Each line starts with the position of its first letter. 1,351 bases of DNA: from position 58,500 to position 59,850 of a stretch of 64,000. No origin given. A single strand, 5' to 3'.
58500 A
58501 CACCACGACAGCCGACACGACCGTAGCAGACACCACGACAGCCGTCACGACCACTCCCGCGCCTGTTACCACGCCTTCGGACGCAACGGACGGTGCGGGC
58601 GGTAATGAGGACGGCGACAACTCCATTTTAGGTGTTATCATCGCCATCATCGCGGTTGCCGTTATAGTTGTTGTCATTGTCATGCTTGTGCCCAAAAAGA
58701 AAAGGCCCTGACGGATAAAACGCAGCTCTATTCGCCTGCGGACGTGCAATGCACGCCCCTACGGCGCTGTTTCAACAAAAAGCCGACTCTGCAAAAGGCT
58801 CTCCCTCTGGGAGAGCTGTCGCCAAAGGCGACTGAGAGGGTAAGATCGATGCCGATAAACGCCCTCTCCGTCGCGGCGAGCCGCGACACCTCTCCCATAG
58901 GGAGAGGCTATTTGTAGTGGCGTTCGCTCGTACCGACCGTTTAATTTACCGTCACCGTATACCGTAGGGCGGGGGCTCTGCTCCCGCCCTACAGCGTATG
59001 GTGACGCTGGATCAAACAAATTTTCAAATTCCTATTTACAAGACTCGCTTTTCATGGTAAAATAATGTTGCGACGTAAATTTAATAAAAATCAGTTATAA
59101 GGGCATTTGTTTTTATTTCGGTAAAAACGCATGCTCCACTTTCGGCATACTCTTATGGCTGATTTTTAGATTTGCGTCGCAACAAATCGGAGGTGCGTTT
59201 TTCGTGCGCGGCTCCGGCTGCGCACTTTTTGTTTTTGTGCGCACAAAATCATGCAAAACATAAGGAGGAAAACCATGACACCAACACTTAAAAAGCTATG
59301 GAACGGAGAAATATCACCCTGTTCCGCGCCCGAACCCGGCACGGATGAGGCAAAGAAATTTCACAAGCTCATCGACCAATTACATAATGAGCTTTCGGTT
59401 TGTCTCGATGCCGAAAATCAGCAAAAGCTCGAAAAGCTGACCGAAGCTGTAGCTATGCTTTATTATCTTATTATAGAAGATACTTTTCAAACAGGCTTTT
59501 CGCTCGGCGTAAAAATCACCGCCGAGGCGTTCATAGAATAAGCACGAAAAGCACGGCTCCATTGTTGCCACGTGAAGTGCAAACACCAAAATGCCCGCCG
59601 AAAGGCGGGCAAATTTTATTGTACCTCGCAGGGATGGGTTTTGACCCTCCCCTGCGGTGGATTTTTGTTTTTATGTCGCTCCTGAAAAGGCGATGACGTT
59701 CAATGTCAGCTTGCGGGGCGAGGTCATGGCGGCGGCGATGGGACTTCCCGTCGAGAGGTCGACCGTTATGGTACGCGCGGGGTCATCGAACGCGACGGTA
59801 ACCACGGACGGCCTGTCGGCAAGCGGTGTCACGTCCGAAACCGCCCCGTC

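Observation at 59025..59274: Promoter, 119-nt extended hairpin domain and intrinsic terminator immediately upstream of a small low-GC gene: a riboswitch-like or attenuator leader of unknown class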

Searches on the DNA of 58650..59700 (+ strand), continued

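Call 81: search_with_rna_model(model_id=R1, sources=[window, L007, L010, L011, L013, L015, L018, L022, L027, L037, L048, L054, L071, L097, L104, L108, L111, L120, L121, L123, L128, L087, L076, L016, L093, L062, L102, L023, L067, L059, L042, L024, L017, L130, L129, L118, L045], max_evalue=1e-11, make_alignment=true)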
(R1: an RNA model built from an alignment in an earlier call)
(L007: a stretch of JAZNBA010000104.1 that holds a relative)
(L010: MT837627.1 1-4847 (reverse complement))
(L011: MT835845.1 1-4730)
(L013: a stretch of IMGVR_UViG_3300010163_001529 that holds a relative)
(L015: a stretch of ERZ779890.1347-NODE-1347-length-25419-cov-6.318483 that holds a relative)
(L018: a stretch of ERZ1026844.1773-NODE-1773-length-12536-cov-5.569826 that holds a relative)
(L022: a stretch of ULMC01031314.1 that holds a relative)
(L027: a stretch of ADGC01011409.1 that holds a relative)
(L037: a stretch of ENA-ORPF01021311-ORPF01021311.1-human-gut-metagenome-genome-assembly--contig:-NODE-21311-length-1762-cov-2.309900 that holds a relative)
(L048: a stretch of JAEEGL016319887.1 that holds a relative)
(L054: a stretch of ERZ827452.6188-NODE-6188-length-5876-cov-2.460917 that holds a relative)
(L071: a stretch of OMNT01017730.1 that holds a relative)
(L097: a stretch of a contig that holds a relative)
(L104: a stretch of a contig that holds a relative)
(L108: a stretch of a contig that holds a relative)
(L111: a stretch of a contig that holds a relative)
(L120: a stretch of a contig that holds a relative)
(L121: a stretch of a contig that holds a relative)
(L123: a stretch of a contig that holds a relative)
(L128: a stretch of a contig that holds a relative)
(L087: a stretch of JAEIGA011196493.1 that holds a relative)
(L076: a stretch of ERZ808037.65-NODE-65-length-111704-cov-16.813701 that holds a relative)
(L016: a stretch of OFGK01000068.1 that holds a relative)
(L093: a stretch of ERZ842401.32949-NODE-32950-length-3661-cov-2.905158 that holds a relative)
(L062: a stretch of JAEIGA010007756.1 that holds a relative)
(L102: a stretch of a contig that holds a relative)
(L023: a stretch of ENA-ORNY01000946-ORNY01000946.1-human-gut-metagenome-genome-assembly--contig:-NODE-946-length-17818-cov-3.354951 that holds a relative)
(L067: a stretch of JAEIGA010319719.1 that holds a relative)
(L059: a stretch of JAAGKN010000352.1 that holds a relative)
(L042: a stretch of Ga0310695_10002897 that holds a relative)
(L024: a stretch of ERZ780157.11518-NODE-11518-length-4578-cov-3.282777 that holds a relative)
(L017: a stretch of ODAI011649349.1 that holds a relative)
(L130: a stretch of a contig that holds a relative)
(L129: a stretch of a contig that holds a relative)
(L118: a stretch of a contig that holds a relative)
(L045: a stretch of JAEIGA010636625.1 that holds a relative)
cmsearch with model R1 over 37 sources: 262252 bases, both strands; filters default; matches with E-value up to 1e-11: 40.
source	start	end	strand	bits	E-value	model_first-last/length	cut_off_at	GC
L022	427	585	+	164.6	2.6e-32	1-165/165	no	0.39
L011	2073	2231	+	164.2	3.1e-32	1-165/165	no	0.39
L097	78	241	-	156.8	1.2e-30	1-165/165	no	0.45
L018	1885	2045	+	155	2.7e-30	1-165/165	no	0.45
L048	2814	2979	+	153.8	5.1e-30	1-165/165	no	0.45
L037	493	654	-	152.5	9.6e-30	1-165/165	no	0.44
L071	262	432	+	150.6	2.3e-29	1-165/165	no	0.45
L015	10119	10277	+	149.1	5e-29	1-165/165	no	0.47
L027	54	219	+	148.6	6.1e-29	1-165/165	no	0.37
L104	475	645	-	148.6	6.2e-29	1-165/165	no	0.43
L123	430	600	+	148.3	7.1e-29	1-165/165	no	0.46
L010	2461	2621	+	148.1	8e-29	1-165/165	no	0.45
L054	817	983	+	148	8.3e-29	1-165/165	no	0.44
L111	56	223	-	144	5.9e-28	1-165/165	no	0.36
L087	994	1156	-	143.6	7.2e-28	1-165/165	no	0.47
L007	2794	2957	+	140.4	3.3e-27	1-165/165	no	0.41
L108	3871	4043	+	139.8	4.5e-27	1-165/165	no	0.48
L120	45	224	+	139.2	6e-27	1-165/165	no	0.36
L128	575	741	+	137.4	1.4e-26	1-165/165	no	0.38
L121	1182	1350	+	133.8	8.3e-26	1-165/165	no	0.31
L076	2574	2741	+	132.4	1.6e-25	1-165/165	no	0.34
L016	9980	10142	-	130.9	3.4e-25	1-165/165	no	0.39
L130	455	616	-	129.2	8e-25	1-165/165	no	0.32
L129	4073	4242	+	128.3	1.2e-24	1-165/165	no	0.39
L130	239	397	-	125.5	4.8e-24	1-165/165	no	0.34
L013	2731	2894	+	115.9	5e-22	1-165/165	no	0.35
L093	1109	1274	-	114.7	8.8e-22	1-165/165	no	0.34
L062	8936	9106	-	114.6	9.7e-22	1-165/165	no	0.32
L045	115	284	+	113.2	1.8e-21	1-165/165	no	0.34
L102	2311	2483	+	113.2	1.8e-21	1-165/165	no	0.35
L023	3829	3997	+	111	5.4e-21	1-165/165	no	0.38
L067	351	521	+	110.9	5.7e-21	1-165/165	no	0.33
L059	2453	2615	+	102.9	2.8e-19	1-165/165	no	0.36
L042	12370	12538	-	93.8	2.3e-17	1-165/165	no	0.34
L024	2702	2881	-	89.4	2e-16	1-165/165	no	0.4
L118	1230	1393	-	85.6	1.2e-15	1-165/165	no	0.34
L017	2749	2919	+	82.9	4.6e-15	1-165/165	no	0.33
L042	9047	9220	-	72.2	8.6e-13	1-165/165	no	0.43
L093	1318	1485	-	71.1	1.5e-12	1-165/165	no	0.38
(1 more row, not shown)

Alignment A7: 40 matches aligned to the model, 231 columns, each read 5' to 3' on its own strand. Consensus structure (alignment columns), stored with it:
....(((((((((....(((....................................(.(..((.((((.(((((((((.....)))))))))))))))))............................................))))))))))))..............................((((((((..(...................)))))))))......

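Call 90: search_rna_families(sources=[L130, L093, L087, L027, L111, L097], threshold=evalue, max_evalue=1)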
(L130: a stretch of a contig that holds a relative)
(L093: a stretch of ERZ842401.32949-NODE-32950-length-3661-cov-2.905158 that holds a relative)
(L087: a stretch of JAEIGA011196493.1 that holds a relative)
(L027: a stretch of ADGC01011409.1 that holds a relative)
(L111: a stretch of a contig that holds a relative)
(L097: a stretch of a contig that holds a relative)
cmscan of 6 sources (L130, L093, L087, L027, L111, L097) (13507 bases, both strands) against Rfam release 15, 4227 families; matches with E-value up to 1: 9.
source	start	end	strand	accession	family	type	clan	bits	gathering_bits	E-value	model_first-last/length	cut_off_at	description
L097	2022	2097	-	RF01706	Gut-1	Gene; sRNA;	-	74.2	50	1.1e-13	1-77/77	no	Gut-1 RNA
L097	1918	2003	+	RF01706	Gut-1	Gene; sRNA;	-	40.8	50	3.2e-05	1-77/77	no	Gut-1 RNA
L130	918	986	-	RF04195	MIR6217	Gene; miRNA;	-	32.3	110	0.00062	1-228/228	no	MIR6217 microRNA precursor family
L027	1469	1534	-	RF02432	SpF25_sRNA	Gene; sRNA;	-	30.1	48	0.15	1-102/102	no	Streptococcus sRNA SpF25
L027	1473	1536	-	RF02057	STnc40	Gene; sRNA;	-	28.5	45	0.16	1-70/70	no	Salmonella enterica sRNA STnc40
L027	1358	1502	+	RF00082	SraG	Gene; sRNA;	-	27.8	50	0.24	1-177/177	no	SraG RNA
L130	546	576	+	RF01080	UPD-PKib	Cis-reg;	-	25.7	39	0.56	1-32/32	no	Pseudoknot of upstream pseudoknot domain (UPD) of the 3'UTR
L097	2097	2137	+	RF03637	mir-5879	Gene; miRNA;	-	25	97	0.11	14-63/76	no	mir-5879 microRNA precursor family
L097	2097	2137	-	RF03637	mir-5879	Gene; miRNA;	-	24.6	97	0.14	14-63/76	no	mir-5879 microRNA precursor family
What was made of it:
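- On Any curated RNA family in Rfam 15 (riboswitches, leaders, sRNAs): Call 90 (six other members): nothing on the element.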

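Call 98: search_with_rna_model(model_id=R1, sources=[L135, L136, L137, L138, L139, L140, L141, L142, L143, L144, L006], max_evalue=1)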
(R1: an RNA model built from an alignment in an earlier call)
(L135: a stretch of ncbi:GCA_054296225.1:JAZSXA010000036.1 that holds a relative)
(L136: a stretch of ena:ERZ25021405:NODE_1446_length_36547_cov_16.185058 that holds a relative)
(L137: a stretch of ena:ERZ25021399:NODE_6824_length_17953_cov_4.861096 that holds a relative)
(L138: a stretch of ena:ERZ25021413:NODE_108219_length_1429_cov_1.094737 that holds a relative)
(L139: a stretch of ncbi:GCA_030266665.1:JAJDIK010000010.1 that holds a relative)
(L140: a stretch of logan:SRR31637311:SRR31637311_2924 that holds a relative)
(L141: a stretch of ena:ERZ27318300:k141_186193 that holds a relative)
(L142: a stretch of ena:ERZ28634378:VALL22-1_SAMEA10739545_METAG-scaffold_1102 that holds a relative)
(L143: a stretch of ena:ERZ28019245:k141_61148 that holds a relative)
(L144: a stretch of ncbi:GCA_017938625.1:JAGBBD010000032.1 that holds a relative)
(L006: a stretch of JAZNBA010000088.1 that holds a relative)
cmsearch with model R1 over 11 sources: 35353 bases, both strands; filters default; matches with E-value up to 1: 0.
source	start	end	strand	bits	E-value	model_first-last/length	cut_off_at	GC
